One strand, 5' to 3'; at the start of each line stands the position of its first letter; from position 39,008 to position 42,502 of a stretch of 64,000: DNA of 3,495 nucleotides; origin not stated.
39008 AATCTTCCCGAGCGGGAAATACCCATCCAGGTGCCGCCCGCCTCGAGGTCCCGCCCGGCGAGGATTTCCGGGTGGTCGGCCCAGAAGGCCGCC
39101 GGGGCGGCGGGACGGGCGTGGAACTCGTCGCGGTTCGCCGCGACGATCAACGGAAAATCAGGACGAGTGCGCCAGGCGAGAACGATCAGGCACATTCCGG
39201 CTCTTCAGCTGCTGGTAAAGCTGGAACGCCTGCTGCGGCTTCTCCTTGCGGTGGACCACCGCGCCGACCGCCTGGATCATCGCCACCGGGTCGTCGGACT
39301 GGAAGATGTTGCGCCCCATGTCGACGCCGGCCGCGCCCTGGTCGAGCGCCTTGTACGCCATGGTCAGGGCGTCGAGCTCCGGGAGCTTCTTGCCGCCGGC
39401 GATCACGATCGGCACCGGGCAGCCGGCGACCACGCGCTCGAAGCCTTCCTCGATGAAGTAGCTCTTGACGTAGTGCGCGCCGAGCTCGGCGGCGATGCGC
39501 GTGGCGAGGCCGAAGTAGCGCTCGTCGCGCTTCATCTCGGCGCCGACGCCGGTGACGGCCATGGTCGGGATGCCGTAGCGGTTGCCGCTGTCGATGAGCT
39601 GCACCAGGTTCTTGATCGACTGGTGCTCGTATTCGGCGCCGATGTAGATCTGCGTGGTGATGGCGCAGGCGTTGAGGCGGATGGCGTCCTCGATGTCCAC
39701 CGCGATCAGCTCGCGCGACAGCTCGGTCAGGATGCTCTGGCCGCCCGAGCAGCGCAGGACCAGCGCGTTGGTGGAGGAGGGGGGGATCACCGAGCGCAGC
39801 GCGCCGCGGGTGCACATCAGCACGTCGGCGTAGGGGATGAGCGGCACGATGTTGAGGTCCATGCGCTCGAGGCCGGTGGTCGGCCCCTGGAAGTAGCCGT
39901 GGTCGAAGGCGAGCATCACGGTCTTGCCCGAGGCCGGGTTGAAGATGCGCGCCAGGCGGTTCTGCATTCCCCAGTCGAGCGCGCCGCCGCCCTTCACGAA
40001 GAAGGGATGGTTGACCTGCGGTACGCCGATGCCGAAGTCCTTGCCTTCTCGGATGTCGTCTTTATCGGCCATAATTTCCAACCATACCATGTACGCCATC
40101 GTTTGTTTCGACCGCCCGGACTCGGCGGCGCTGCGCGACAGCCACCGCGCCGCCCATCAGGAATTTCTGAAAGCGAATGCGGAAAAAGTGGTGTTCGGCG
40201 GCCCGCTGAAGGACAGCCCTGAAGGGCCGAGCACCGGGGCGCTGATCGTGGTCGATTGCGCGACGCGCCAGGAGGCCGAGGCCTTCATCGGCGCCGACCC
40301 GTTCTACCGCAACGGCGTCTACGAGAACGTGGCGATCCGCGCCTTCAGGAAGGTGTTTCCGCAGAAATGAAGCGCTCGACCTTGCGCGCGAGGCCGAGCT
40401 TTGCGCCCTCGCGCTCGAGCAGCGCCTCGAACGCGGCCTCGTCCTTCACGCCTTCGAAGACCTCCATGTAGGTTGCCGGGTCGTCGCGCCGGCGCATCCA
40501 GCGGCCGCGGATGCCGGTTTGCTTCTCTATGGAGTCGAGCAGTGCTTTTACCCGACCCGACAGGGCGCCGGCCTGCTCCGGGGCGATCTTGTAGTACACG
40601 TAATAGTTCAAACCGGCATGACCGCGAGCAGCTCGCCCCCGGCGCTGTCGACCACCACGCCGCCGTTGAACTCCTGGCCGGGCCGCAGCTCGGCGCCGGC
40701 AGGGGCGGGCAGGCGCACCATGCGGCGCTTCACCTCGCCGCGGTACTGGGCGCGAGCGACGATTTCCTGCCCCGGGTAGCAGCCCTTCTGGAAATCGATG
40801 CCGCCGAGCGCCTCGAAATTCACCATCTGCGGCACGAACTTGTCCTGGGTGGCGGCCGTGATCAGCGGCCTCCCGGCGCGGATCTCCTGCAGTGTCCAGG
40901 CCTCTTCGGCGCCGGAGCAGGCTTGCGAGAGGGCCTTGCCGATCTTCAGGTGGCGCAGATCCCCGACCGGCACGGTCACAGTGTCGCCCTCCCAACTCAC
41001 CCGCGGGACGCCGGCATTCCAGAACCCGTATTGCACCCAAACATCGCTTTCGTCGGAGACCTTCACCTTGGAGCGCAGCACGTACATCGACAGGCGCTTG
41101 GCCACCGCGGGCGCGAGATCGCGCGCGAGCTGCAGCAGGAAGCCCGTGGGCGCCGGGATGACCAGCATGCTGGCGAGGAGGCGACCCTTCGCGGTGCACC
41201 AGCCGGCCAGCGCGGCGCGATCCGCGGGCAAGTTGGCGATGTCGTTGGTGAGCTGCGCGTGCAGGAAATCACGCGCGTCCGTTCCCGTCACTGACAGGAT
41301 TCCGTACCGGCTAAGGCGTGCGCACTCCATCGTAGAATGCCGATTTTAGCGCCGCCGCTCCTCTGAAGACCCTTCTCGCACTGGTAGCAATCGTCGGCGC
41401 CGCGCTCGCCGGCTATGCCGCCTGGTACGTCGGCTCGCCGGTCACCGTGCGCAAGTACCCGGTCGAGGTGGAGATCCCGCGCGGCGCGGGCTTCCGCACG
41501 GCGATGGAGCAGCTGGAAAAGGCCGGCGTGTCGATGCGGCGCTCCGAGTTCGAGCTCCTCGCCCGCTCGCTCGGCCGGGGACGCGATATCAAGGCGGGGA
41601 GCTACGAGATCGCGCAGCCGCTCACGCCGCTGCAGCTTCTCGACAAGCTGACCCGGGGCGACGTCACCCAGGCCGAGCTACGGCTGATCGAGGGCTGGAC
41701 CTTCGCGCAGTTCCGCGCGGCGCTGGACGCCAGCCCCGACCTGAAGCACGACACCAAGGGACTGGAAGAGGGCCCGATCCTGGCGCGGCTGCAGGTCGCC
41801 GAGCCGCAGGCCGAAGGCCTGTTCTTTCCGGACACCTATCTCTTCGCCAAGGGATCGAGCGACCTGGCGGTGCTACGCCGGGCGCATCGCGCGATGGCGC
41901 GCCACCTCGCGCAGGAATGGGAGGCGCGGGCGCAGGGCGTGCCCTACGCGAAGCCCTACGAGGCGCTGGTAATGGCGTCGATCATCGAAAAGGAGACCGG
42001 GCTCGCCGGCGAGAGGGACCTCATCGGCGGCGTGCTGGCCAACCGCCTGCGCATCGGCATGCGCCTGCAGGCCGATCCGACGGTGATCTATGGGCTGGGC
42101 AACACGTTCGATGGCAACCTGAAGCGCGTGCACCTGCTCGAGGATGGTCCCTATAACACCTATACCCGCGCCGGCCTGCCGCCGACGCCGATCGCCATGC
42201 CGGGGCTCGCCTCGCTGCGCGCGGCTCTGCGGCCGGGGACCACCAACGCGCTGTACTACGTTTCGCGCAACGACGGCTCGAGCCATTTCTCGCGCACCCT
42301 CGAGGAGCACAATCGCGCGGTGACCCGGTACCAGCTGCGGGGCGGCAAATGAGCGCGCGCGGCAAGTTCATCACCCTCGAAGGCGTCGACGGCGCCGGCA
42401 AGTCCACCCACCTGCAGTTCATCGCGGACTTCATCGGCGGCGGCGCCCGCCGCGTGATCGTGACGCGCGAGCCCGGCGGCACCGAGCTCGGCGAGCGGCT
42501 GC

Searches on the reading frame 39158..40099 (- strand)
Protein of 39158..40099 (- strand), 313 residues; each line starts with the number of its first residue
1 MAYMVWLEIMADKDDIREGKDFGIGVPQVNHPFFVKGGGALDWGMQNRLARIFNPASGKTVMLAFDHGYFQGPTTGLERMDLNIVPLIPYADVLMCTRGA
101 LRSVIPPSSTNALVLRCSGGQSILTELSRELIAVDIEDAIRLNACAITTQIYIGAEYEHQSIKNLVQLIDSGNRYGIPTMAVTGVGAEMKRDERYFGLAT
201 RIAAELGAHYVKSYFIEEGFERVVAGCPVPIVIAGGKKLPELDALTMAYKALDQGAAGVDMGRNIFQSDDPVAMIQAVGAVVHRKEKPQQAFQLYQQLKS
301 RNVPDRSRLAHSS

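Call 17: search_protein_families(library=pfam, proteins=[window:39158-40099:-], max_evalue=0.001)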
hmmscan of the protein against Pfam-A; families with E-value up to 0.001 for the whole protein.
window:39158-40099:- (313 aa): 1 family
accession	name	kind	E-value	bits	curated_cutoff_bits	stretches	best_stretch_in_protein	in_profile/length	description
PF01791.15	DeoC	-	2.3e-19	70.4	23.8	1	60-268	1-229/229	DeoC/LacD family aldolase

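Call 54: search_protein_families(library=ncbifam, proteins=[window:39158-40099:-], max_evalue=1e-40)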
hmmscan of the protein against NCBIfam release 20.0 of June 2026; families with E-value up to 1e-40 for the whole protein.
window:39158-40099:- (313 aa): 3 families
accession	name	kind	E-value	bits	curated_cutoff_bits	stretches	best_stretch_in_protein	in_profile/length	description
NF006081.0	PRK08227.1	equivalog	2.9e-150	499.4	297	1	10-299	1-290/291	3-hydroxy-5-phosphonooxypentane-2,4-dione thiolase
NF005556.0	PRK07226.1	subfamily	1.3e-54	185.4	241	1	43-296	4-265/267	2-amino-3,7-dideoxy-D-threo-hept-6-ulosonate synthase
TIGR01949.1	ADH_synth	equivalog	6e-48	163.7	299.45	1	44-292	2-254/255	2-amino-3,7-dideoxy-D-threo-hept-6-ulosonate synthase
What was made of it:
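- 39158..40072 (-): LsrF orthologue (3-hydroxy-5-phosphonooxypentane-2,4-dione thiolase). Candidate third component. It is not in the same transcription unit. NF006081 499 bits against a cut-off of 297 (call 54).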

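Call 61: find_related_loci(query=A2, collection=metagenome_contigs, flank=8000)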
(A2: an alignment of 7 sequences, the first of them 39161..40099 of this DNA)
Query A2 (313 aa) in metagenome_contigs; peptide patterns used: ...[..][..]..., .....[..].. (x = any residue, [..] = any of these).
600 stretches matched a pattern (row limit reached: there are more); 587 encode a relative of the query (tblastn E <= 1e-3); the best 80 are kept; 80 distinct loci.
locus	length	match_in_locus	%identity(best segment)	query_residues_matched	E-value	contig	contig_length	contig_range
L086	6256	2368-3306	93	1-313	0e+0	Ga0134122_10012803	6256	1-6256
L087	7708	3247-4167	94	7-313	0e+0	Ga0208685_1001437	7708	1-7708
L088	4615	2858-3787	92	4-313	0e+0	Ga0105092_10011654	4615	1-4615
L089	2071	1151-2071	92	3-307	0e+0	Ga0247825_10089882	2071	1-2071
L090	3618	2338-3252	90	9-313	0e+0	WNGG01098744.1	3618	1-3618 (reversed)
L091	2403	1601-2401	91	1-267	2e-178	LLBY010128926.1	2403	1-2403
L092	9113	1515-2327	85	10-280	9e-158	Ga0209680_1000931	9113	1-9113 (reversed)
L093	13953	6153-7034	76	10-303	3e-156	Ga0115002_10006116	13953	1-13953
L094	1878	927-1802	76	10-301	6e-168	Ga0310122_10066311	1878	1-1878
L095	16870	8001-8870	83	10-299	1e-166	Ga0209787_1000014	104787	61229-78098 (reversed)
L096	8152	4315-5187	73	10-300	4e-149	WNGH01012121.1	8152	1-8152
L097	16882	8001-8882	69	8-301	1e-145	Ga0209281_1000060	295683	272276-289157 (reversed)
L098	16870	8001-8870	70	10-299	6e-144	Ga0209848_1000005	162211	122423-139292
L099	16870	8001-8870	69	10-299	7e-143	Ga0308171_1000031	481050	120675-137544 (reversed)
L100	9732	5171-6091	67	10-308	5e-142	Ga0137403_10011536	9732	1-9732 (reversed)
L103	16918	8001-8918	67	7-312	2e-141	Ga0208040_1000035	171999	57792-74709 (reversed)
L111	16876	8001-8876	69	10-301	2e-140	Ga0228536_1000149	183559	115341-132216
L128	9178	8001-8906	64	10-311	2e-137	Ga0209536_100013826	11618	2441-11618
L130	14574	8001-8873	68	10-300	2e-137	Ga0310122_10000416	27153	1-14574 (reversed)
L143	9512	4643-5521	66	8-300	3e-135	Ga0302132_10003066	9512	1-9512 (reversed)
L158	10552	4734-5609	66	10-301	2e-133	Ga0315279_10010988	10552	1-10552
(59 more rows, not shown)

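Call 65: search_protein_families(library=pfam, proteins=[L158:637-1647:+, L158:1756-3348:-, L158:3402-4412:-, L158:5630-6373:+, L158:8539-8844:+, L158:8808-10529:-, L130:1852-2922:+, L130:3247-4602:-, L130:8928-9983:-, L130:9973-10788:-], max_evalue=0.0001)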
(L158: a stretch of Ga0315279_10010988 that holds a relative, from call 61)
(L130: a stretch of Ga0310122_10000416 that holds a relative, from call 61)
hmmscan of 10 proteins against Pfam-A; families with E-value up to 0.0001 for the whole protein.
L158:637-1647:+ (336 aa): 1 family
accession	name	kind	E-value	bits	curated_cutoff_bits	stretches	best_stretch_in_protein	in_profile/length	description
PF04041.19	Glyco_hydro_130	-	3.5e-51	174.5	26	1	41-321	33-320/320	beta-1,4-mannooligosaccharide phosphorylase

L158:1756-3348:- (530 aa): 3 families
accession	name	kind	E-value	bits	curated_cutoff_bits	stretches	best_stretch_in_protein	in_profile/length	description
PF00884.28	Sulfatase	-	5.6e-49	167.5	25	1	23-408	4-301/301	Sulfatase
PF01663.27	Phosphodiest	-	1.4e-13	51.6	23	1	24-353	3-222/342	Type I phosphodiesterase / nucleotide pyrophosphatase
PF16347.10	SGSH_C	-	1.5e-13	51.6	29.3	1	460-514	95-150/154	N-sulphoglucosamine sulphohydrolase, C-terminal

L158:3402-4412:- (336 aa): 0 families

L158:5630-6373:+ (247 aa): 1 family
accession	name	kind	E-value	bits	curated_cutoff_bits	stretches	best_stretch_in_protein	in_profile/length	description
PF00834.25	Ribul_P_3_epim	-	4.6e-53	180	21.1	1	17-219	2-198/198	Ribulose-phosphate 3 epimerase family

L158:8539-8844:+ (101 aa): 0 families

L158:8808-10529:- (573 aa): 0 families

L130:1852-2922:+ (356 aa): 2 families
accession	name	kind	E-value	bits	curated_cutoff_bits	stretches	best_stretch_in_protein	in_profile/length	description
PF19755.4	DUF6242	-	1.5e-10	41.8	29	0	101-180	129-217/217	Domain of unknown function (DUF6242)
PF23366.1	Beta-prop_HVO_0234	-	4.2e-10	40.1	27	0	255-342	173-264/274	HVO_0234-like, beta propeller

L130:3247-4602:- (451 aa): 2 families
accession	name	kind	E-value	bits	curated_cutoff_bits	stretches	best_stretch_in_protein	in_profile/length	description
PF00224.27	PK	-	1.5e-118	396.1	30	1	7-325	3-327/328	Pyruvate kinase, barrel domain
PF02887.21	PK_C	-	9.1e-11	42.3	28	1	357-441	3-86/114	Pyruvate kinase, alpha/beta domain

L130:8928-9983:- (351 aa): 2 families
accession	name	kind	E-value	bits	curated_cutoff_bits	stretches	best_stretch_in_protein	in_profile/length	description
PF13616.12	Rotamase_3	-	9.9e-15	55.6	22.5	1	162-258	12-114/116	PPIC-type PPIASE domain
PF00639.27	Rotamase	-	6.8e-14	53.1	21.7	1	176-256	14-95/97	PPIC-type PPIASE domain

L130:9973-10788:- (271 aa): 0 families

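Call 72: search_protein_families(library=pfam, proteins=[L103:8973-9998:+, L096:5376-5708:+, L096:1363-2223:+, L096:3480-4202:+, L096:2435-3436:+, L100:2074-3489:+, L111:10228-10620:+, L143:5574-5873:+, L128:4777-5421:-, L093:9396-10079:-], max_evalue=0.0001)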
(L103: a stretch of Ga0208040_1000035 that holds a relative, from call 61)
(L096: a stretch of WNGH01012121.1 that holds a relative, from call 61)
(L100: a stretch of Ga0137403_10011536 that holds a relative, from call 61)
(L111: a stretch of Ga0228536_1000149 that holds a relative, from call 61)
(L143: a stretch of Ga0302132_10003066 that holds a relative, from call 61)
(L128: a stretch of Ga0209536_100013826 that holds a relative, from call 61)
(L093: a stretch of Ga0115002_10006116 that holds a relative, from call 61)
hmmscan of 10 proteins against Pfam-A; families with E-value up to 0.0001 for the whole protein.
L103:8973-9998:+ (341 aa): 5 families
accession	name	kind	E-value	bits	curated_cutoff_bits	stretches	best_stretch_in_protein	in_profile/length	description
PF00107.32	ADH_zinc_N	-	8.5e-29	100.6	31.8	1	175-300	3-128/129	Zinc-binding dehydrogenase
PF08240.17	ADH_N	-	4.1e-23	82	23.5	1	28-123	2-96/104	Alcohol dehydrogenase GroES-like domain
PF16912.11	Glu_dehyd_C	-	2.4e-08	34.2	34.9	1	161-337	29-209/211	Glucose dehydrogenase C-terminus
PF01262.27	AlaDh_PNT_C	-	6.3e-06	26.2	23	1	158-233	24-97/214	Alanine dehydrogenase/PNT, C-terminal domain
PF13602.12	ADH_zinc_N_2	-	1.1e-05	26.8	27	1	205-336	1-133/134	Zinc-binding dehydrogenase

L096:5376-5708:+ (110 aa): 1 family
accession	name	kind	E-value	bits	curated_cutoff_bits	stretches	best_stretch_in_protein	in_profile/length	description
PF03992.22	ABM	-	6.1e-19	68.4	23.1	1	17-91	2-77/78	Antibiotic biosynthesis monooxygenase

L096:1363-2223:+ (286 aa): 4 families
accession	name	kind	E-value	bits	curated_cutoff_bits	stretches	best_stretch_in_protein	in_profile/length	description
PF13561.12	adh_short_C2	-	2e-68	231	27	1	51-283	6-236/236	Enoyl-(Acyl carrier protein) reductase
PF00106.31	adh_short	-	2.4e-60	203.8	26.6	1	42-232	1-190/195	short chain dehydrogenase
PF08659.16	KR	-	4.6e-15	56.4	22.6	1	45-155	4-118/180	KR domain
PF23441.1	SDR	-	5.4e-05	23.1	27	0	43-281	9-254/258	SDR-like rossmann domain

L096:3480-4202:+ (240 aa): 1 family
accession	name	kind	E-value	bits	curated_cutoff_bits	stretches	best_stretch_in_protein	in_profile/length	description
PF02734.22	Dak2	-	1.1e-49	169.1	27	1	62-234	3-174/174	DAK2 domain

L096:2435-3436:+ (333 aa): 1 family
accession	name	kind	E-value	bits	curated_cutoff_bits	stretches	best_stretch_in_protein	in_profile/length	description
PF02733.22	Dak1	-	8.6e-106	353.8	31.4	1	19-328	1-312/313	Dak1 domain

L100:2074-3489:+ (471 aa): 2 families
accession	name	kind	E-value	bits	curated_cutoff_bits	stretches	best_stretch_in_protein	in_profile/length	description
PF13520.12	AA_permease_2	-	1.2e-32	113.9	27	1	41-454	10-407/427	Amino acid permease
PF00324.27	AA_permease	-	4.5e-30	105.2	24.6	1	65-397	29-377/470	Amino acid permease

L111:10228-10620:+ (130 aa): 1 family
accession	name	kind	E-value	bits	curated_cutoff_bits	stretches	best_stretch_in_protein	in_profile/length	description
PF13669.12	Glyoxalase_4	-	9.3e-06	26.3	27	1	9-107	2-96/109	Glyoxalase/Bleomycin resistance protein/Dioxygenase superfamily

L143:5574-5873:+ (99 aa): 1 family
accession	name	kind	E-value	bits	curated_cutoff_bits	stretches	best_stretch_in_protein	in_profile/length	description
PF02424.20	ApbE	-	3.8e-09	36.9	25.6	1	34-78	118-163/266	ApbE family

L128:4777-5421:- (214 aa): 1 family
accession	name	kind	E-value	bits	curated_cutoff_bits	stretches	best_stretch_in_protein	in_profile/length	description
PF01725.21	Ham1p_like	-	8e-66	221.9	22.5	1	7-192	1-185/186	Ham1 family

L093:9396-10079:- (227 aa): 3 families
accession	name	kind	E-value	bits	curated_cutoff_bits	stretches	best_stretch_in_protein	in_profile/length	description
PF00326.27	Peptidase_S9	-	1.7e-10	41.2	22.6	1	70-207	50-190/213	Prolyl oligopeptidase family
PF12146.15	Hydrolase_4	-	3.4e-09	36.8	27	1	161-204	188-232/239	Serine aminopeptidase, S33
PF06500.17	FrsA-like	-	5.2e-05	22.6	22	0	14-100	194-281/414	Esterase FrsA-like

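Call 73: search_protein_families(library=ncbifam, proteins=[L130:4880-5923:+, L130:5943-7964:+, L130:8001-8882:+, L128:5941-7911:+, L093:7068-9044:-, L158:6430-8535:+, L103:8973-9998:+], max_evalue=1e-60)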
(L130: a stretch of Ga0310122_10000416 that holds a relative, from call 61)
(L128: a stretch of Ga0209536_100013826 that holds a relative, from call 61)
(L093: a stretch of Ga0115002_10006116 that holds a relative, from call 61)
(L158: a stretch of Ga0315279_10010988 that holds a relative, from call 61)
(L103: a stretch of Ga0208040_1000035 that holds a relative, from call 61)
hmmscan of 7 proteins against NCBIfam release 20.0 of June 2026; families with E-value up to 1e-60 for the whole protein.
L130:4880-5923:+ (347 aa): 5 families
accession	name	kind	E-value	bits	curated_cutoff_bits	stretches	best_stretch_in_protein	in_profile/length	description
NF004326.0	PRK05720.1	subfamily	1.1e-140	468.5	271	1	5-344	10-350/358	s-methyl-5-thioribose-1-phosphate isomerase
TIGR00512.1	salvage_mtnA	equivalog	3.4e-131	437.2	279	1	6-335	1-334/335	S-methyl-5-thioribose-1-phosphate isomerase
TIGR00524.1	eIF-2B_rel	subfamily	7.8e-112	373.3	185.85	1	34-335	3-302/303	S-methyl-5-thioribose-1-phosphate isomerase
NF004700.0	PRK06036.1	equivalog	1e-101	340.4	528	1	6-341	2-335/339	S-methyl-5-thioribose-1-phosphate isomerase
NF004436.0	PRK05772.1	equivalog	3.9e-98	329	521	1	7-344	18-359/363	S-methyl-5-thioribose-1-phosphate isomerase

L130:5943-7964:+ (673 aa): 11 families
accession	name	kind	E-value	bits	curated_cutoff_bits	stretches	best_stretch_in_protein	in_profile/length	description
NF006196.0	PRK08324.2-4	equivalog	3.9e-261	868.1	831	1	1-673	1-657/657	bifunctional aldolase/short-chain dehydrogenase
NF006195.0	PRK08324.2-3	equivalog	9.5e-168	559.5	931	1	3-669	12-672/678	bifunctional aldolase/short-chain dehydrogenase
NF006192.0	PRK08324.1-6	equivalog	9.7e-158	526.6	639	1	15-669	23-679/685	bifunctional aldolase/short-chain dehydrogenase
NF006194.0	PRK08324.2-2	equivalog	2.3e-143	479.4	686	1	1-670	1-698/703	bifunctional aldolase/short-chain dehydrogenase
NF006197.0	PRK08324.2-5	equivalog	2.8e-142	475.1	627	1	1-462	1-457/583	bifunctional aldolase/short-chain dehydrogenase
NF006190.0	PRK08324.1-4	equivalog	2.1e-126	422.8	1014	1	2-669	3-683/689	bifunctional aldolase/short-chain dehydrogenase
NF006193.0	PRK08324.2-1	subfamily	2.3e-122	409.5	1213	1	14-669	23-699/705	bifunctional aldolase/short-chain dehydrogenase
TIGR02632.1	RhaD_aldol-ADH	equivalog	4.1e-118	395.6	567.75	1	22-670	5-671/676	bifunctional rhamnulose-1-phosphate aldolase/short-chain dehydrogenase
NF006189.0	PRK08324.1-3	equivalog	2.3e-111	373.3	634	1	2-670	11-696/701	bifunctional rhamnulose-1-phosphate aldolase/short-chain dehydrogenase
NF006191.0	PRK08324.1-5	equivalog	5.6e-96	322.5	1240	1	3-668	13-699/706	bifunctional aldolase/short-chain dehydrogenase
NF006188.0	PRK08324.1-1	equivalog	1.2e-88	298.1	1152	1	22-668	11-672/679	bifunctional aldolase/short-chain dehydrogenase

L130:8001-8882:+ (293 aa): 1 family
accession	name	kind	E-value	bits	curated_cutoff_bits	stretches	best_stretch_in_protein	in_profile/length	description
NF006081.0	PRK08227.1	equivalog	4.4e-153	508.7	297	1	1-290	1-290/291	3-hydroxy-5-phosphonooxypentane-2,4-dione thiolase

L128:5941-7911:+ (656 aa): 11 families
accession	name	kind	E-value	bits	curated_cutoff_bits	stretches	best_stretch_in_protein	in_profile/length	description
NF006196.0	PRK08324.2-4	equivalog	1.3e-263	876.3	831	1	1-656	1-657/657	bifunctional aldolase/short-chain dehydrogenase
NF006195.0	PRK08324.2-3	equivalog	2.1e-178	594.7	931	1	2-652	11-672/678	bifunctional aldolase/short-chain dehydrogenase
NF006192.0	PRK08324.1-6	equivalog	8e-164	546.7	639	1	1-652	1-679/685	bifunctional aldolase/short-chain dehydrogenase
NF006197.0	PRK08324.2-5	equivalog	5.4e-153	510.5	627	1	1-486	1-482/583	bifunctional aldolase/short-chain dehydrogenase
NF006194.0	PRK08324.2-2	equivalog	8.1e-141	471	686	1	1-653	1-698/703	bifunctional aldolase/short-chain dehydrogenase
NF006193.0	PRK08324.2-1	subfamily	1.5e-128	430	1213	1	1-652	1-699/705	bifunctional aldolase/short-chain dehydrogenase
NF006190.0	PRK08324.1-4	equivalog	6.2e-123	411.3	1014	1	2-652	3-683/689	bifunctional aldolase/short-chain dehydrogenase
TIGR02632.1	RhaD_aldol-ADH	equivalog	5.9e-117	391.8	567.75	1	22-653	5-671/676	bifunctional rhamnulose-1-phosphate aldolase/short-chain dehydrogenase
NF006189.0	PRK08324.1-3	equivalog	2e-113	380.1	634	1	2-653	11-696/701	bifunctional rhamnulose-1-phosphate aldolase/short-chain dehydrogenase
NF006191.0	PRK08324.1-5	equivalog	1.4e-101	341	1240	1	3-651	13-699/706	bifunctional aldolase/short-chain dehydrogenase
NF006188.0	PRK08324.1-1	equivalog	1.7e-85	287.7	1152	1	22-651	11-672/679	bifunctional aldolase/short-chain dehydrogenase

L093:7068-9044:- (658 aa): 11 families
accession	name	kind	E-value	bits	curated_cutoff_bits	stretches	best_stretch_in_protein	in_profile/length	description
NF006196.0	PRK08324.2-4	equivalog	2.5e-293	974.5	831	1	1-658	1-657/657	bifunctional aldolase/short-chain dehydrogenase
NF006195.0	PRK08324.2-3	equivalog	6.1e-163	543.6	931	1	2-654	11-672/678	bifunctional aldolase/short-chain dehydrogenase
NF006192.0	PRK08324.1-6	equivalog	5.8e-147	491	639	1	13-654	22-679/685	bifunctional aldolase/short-chain dehydrogenase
NF006194.0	PRK08324.2-2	equivalog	3.6e-145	485.3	686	1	1-655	1-698/703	bifunctional aldolase/short-chain dehydrogenase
NF006190.0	PRK08324.1-4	equivalog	3.2e-133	445.3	1014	1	2-654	3-683/689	bifunctional aldolase/short-chain dehydrogenase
NF006193.0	PRK08324.2-1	subfamily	1.7e-123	413.2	1213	1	17-654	27-699/705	bifunctional aldolase/short-chain dehydrogenase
TIGR02632.1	RhaD_aldol-ADH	equivalog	6.5e-117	391.6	567.75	1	21-655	5-671/676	bifunctional rhamnulose-1-phosphate aldolase/short-chain dehydrogenase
NF006189.0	PRK08324.1-3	equivalog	9.4e-115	384.5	634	1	2-655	11-696/701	bifunctional rhamnulose-1-phosphate aldolase/short-chain dehydrogenase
NF006197.0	PRK08324.2-5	equivalog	1.8e-108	363.4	627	1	1-447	1-458/583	bifunctional aldolase/short-chain dehydrogenase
NF006191.0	PRK08324.1-5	equivalog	3.8e-101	339.6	1240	1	3-653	13-699/706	bifunctional aldolase/short-chain dehydrogenase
NF006188.0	PRK08324.1-1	equivalog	2.8e-85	287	1152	1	21-653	11-672/679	bifunctional aldolase/short-chain dehydrogenase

L158:6430-8535:+ (701 aa): 11 families
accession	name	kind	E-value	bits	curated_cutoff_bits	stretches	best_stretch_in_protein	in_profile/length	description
NF006194.0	PRK08324.2-2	equivalog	3.5e-264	878.7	686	1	1-701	1-703/703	bifunctional aldolase/short-chain dehydrogenase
NF006195.0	PRK08324.2-3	equivalog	6.5e-191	636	931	1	1-701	1-678/678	bifunctional aldolase/short-chain dehydrogenase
NF006192.0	PRK08324.1-6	equivalog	1.2e-174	582.5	639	1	1-695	1-679/685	bifunctional aldolase/short-chain dehydrogenase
NF006196.0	PRK08324.2-4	equivalog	2.4e-170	568.1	831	1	18-694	10-652/657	bifunctional aldolase/short-chain dehydrogenase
NF006190.0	PRK08324.1-4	equivalog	1.7e-156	522.2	1014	1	22-701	15-689/689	bifunctional aldolase/short-chain dehydrogenase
TIGR02632.1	RhaD_aldol-ADH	equivalog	1.2e-147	493.2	567.75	1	30-701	6-676/676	bifunctional rhamnulose-1-phosphate aldolase/short-chain dehydrogenase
NF006193.0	PRK08324.2-1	subfamily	9.2e-141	470.3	1213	1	20-695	22-699/705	bifunctional aldolase/short-chain dehydrogenase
NF006189.0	PRK08324.1-3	equivalog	8.4e-134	447.5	634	1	28-699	28-699/701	bifunctional rhamnulose-1-phosphate aldolase/short-chain dehydrogenase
NF006191.0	PRK08324.1-5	equivalog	1.5e-114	383.9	1240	1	22-698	25-703/706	bifunctional aldolase/short-chain dehydrogenase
NF006188.0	PRK08324.1-1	equivalog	7.4e-112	374.8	1152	1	33-698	15-676/679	bifunctional aldolase/short-chain dehydrogenase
NF006197.0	PRK08324.2-5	equivalog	3.9e-75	253.4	627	1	16-469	8-452/583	bifunctional aldolase/short-chain dehydrogenase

L103:8973-9998:+ (341 aa): 0 families

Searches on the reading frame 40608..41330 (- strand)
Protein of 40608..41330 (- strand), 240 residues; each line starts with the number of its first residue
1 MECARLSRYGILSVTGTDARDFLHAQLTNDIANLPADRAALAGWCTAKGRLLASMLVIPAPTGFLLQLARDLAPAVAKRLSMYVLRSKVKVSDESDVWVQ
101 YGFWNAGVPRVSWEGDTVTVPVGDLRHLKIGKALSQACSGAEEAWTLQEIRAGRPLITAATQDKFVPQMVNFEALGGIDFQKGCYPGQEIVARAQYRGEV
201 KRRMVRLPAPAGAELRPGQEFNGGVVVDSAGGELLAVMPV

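Call 17: search_protein_families(library=pfam, proteins=[window:40608-41330:-], max_evalue=0.001)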
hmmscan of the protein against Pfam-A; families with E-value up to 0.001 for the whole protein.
window:40608-41330:- (240 aa): 1 family
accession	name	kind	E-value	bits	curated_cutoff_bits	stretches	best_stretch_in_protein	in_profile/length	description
PF01571.26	GCV_T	-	4e-05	23.4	25.6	1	7-100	46-140/255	Aminomethyltransferase folate-binding domain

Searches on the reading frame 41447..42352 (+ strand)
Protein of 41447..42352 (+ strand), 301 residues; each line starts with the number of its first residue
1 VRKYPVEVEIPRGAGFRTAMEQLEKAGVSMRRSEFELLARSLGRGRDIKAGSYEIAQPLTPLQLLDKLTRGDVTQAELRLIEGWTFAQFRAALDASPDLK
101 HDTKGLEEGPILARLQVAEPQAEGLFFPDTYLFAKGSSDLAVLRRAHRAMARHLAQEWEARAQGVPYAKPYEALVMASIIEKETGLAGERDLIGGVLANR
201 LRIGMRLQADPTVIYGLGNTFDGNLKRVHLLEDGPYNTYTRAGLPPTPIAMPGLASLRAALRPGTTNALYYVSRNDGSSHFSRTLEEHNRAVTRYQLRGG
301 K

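Call 17: search_protein_families(library=pfam, proteins=[window:41447-42352:+], max_evalue=0.001)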
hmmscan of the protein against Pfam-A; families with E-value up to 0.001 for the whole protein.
window:41447-42352:+ (301 aa): 1 family
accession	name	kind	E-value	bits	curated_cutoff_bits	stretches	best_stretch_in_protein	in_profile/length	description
PF02618.21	YceG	-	3.5e-81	273.1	32.4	1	8-293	1-274/275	YceG-like family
